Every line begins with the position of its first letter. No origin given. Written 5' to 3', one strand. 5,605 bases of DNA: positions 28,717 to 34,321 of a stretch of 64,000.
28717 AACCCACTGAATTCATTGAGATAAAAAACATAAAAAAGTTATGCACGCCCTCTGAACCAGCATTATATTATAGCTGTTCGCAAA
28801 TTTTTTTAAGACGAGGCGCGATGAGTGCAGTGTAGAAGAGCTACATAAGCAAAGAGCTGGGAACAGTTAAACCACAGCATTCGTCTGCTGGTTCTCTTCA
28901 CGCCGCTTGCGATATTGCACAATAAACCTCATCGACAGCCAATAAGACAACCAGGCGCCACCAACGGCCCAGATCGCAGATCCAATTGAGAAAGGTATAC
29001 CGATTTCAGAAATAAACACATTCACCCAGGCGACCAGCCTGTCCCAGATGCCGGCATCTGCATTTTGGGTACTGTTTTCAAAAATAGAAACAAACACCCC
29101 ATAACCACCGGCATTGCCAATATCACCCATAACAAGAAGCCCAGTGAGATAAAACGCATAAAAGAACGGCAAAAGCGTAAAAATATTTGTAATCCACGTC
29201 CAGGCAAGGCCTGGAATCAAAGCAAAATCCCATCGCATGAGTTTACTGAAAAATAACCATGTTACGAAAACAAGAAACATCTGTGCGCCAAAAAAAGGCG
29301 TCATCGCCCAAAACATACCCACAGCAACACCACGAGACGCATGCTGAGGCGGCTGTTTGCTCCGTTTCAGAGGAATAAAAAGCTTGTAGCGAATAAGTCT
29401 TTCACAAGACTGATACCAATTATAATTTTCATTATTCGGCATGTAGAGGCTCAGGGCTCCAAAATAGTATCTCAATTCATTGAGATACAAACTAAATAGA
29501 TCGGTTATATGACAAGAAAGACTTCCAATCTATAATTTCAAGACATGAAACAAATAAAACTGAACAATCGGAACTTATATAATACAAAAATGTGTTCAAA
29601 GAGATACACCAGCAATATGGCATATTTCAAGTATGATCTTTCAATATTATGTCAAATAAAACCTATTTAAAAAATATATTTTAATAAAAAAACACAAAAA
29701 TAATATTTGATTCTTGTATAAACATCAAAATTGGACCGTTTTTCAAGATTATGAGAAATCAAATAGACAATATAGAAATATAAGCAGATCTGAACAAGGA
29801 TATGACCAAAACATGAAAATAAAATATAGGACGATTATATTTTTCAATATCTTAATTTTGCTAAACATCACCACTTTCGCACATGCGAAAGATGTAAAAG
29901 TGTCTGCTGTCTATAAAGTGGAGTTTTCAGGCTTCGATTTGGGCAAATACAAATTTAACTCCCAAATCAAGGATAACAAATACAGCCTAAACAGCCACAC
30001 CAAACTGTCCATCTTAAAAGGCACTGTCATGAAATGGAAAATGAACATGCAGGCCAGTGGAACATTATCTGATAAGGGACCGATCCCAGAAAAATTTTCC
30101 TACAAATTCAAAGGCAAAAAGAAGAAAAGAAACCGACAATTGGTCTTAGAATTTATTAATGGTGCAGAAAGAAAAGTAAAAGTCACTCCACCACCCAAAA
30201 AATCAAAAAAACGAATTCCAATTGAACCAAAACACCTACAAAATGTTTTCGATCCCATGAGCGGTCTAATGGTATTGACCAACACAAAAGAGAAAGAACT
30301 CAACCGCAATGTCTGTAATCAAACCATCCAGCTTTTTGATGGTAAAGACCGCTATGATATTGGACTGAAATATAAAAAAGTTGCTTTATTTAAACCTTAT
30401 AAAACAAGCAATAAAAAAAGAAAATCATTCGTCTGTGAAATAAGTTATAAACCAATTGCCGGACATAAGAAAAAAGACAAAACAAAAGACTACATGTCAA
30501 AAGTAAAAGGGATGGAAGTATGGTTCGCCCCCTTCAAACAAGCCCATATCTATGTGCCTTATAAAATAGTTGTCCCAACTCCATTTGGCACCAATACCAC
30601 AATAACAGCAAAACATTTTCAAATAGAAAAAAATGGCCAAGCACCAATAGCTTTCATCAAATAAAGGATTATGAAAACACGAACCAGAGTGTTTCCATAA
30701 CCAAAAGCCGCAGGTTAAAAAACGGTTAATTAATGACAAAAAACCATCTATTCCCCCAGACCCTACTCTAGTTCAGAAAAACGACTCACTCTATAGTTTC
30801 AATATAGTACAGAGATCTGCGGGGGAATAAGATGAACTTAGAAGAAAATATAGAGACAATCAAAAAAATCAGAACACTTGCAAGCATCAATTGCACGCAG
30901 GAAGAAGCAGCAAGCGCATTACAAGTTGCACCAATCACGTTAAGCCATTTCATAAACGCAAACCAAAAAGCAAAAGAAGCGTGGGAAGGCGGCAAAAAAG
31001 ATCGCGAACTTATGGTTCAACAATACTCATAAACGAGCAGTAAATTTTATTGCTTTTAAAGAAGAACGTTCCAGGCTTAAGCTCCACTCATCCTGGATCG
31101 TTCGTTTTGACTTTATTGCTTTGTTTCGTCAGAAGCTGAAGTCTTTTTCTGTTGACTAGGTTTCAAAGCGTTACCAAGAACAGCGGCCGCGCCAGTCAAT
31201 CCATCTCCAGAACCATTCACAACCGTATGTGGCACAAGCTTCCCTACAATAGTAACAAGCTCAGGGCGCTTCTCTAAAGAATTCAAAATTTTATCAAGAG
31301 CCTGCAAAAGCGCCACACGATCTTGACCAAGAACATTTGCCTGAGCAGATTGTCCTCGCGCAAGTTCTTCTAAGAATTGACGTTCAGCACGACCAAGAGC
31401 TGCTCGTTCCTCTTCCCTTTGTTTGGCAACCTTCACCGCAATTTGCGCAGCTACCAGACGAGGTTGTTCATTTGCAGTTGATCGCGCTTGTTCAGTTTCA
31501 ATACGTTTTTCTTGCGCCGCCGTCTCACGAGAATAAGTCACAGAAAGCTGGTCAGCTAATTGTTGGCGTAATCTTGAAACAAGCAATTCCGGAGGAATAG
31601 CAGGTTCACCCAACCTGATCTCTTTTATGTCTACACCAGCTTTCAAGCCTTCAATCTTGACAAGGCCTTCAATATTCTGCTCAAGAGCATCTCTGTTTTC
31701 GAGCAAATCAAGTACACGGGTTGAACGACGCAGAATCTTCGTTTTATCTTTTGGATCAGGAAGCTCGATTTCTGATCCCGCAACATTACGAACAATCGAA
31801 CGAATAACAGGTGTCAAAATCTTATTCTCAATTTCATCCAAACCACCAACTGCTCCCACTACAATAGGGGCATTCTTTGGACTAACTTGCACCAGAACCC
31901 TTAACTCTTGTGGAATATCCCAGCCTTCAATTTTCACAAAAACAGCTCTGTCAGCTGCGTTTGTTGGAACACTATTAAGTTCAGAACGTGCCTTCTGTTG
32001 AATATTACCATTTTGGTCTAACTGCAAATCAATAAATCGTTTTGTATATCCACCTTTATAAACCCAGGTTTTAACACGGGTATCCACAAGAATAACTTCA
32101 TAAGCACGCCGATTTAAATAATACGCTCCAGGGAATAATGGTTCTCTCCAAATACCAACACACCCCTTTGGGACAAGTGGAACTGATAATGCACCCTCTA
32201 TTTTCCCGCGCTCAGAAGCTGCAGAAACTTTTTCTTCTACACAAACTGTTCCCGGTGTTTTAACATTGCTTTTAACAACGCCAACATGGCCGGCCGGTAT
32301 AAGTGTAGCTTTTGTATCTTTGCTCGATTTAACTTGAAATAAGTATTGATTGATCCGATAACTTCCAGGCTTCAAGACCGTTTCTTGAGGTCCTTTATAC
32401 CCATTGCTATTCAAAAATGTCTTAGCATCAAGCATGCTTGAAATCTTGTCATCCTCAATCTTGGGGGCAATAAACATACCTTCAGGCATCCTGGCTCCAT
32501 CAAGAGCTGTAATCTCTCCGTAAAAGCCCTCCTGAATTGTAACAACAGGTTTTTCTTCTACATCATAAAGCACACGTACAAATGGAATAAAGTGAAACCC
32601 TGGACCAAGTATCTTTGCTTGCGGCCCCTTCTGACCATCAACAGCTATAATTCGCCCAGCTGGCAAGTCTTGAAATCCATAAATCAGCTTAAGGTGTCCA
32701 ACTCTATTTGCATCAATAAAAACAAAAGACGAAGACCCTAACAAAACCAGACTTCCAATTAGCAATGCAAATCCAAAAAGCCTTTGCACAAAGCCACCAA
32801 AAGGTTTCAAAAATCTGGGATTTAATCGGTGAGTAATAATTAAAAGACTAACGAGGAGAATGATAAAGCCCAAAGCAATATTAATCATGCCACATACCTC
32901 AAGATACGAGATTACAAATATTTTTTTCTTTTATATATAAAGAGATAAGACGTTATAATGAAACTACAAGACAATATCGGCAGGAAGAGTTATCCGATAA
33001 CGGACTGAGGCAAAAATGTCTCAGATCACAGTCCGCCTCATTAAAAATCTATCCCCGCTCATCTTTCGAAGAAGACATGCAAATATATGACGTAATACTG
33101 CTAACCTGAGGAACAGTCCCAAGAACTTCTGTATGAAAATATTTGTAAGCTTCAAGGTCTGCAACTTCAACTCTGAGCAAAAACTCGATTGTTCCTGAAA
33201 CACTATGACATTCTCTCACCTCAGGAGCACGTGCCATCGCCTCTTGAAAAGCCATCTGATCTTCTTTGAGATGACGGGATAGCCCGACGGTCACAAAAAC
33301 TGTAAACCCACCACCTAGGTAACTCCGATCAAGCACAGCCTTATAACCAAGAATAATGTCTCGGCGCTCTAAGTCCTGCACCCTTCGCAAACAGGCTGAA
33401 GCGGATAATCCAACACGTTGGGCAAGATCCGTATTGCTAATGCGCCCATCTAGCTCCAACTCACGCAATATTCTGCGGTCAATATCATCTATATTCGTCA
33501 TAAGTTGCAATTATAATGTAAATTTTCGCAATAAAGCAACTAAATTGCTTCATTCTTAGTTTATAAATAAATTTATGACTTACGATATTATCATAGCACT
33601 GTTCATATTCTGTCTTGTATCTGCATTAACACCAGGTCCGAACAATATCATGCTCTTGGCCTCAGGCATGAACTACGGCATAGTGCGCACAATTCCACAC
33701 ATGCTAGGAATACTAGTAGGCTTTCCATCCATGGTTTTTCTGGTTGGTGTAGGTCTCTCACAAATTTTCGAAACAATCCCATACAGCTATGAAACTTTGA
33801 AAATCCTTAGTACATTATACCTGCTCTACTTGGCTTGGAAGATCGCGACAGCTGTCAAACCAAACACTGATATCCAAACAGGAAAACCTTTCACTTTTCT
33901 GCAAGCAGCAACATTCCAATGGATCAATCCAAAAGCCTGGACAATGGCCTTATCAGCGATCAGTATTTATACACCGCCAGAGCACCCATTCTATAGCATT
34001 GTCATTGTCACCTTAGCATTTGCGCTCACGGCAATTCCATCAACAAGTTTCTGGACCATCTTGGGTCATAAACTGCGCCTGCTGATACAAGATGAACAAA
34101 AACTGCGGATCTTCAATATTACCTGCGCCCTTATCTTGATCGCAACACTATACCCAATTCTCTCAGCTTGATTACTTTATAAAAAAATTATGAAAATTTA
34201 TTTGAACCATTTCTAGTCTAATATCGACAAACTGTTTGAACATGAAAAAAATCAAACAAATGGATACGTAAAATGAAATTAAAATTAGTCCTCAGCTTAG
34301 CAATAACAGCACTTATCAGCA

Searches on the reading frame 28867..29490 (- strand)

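Call 70: search_protein_families(library=pfam, proteins=[window:28867-29490:-], max_evalue=0.001)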
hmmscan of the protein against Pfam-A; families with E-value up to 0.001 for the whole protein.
window:28867-29490:- (207 aa): 1 family
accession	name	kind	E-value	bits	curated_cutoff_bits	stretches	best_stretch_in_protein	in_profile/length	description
PF09835.14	DUF2062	-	3e-24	86.1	27.4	1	38-198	8-146/147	Uncharacterized protein conserved in bacteria (DUF2062)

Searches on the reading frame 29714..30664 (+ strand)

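Call 70: search_protein_families(library=pfam, proteins=[window:29714-30664:+], max_evalue=0.001)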
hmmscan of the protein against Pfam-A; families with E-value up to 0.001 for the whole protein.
window:29714-30664:+ (316 aa): 1 family
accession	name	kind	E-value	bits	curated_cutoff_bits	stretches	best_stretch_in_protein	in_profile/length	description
PF11306.15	DUF3108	-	2.4e-17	63.9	26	1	67-295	2-205/209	Protein of unknown function (DUF3108)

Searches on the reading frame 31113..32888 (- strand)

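Call 7: search_protein_families(library=pfam, proteins=[window:31113-32888:-], max_evalue=0.01)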
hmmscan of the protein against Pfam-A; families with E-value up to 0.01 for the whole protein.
window:31113-32888:- (591 aa): 1 family
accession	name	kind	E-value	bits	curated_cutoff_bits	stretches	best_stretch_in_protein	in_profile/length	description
PF01145.31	Band_7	-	3e-07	31.1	23.6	1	328-460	63-166/176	SPFH domain / Band 7 family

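Call 8: search_protein_families(library=ncbifam, proteins=[window:31113-32888:-], max_evalue=0.01)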
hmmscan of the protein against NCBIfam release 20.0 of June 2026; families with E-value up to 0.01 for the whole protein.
window:31113-32888:- (591 aa): 0 families

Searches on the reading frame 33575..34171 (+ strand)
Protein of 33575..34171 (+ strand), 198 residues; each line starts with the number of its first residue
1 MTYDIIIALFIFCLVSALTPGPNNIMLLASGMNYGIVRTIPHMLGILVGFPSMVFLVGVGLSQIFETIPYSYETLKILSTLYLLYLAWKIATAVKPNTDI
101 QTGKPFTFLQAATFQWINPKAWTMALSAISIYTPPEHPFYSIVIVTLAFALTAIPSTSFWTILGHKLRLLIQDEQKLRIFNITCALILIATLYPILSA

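Call 7: search_protein_families(library=pfam, proteins=[window:33575-34171:+], max_evalue=0.01)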
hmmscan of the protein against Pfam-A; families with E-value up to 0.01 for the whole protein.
window:33575-34171:+ (198 aa): 1 family
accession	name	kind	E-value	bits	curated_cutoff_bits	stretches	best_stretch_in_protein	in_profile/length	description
PF01810.24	LysE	-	2.7e-15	56.8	25.6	1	16-189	3-183/193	LysE type translocator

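Call 8: search_protein_families(library=ncbifam, proteins=[window:33575-34171:+], max_evalue=0.01)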
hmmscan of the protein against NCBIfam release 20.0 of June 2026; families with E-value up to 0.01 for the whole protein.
window:33575-34171:+ (198 aa): 5 families
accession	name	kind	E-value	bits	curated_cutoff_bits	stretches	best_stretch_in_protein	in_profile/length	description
NF007653.0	PRK10323.1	equivalog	1.9e-19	70.2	193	1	1-190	1-188/195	cysteine/O-acetylserine transporter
TIGR00949.1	2A76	subfamily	4.9e-13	49.2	183.95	1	19-183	1-173/185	homoserine/threonine efflux transporter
NF007812.0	PRK10520.1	equivalog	1.8e-11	44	209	1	1-182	1-187/206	homoserine/homoserine lactone efflux protein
NF008201.0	PRK10958.1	equivalog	3.3e-11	43.1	165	1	14-179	18-190/212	leucine efflux protein LeuE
NF007591.0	PRK10229.1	equivalog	0.0053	16.5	288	1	7-105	6-104/206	threonine export protein RhtC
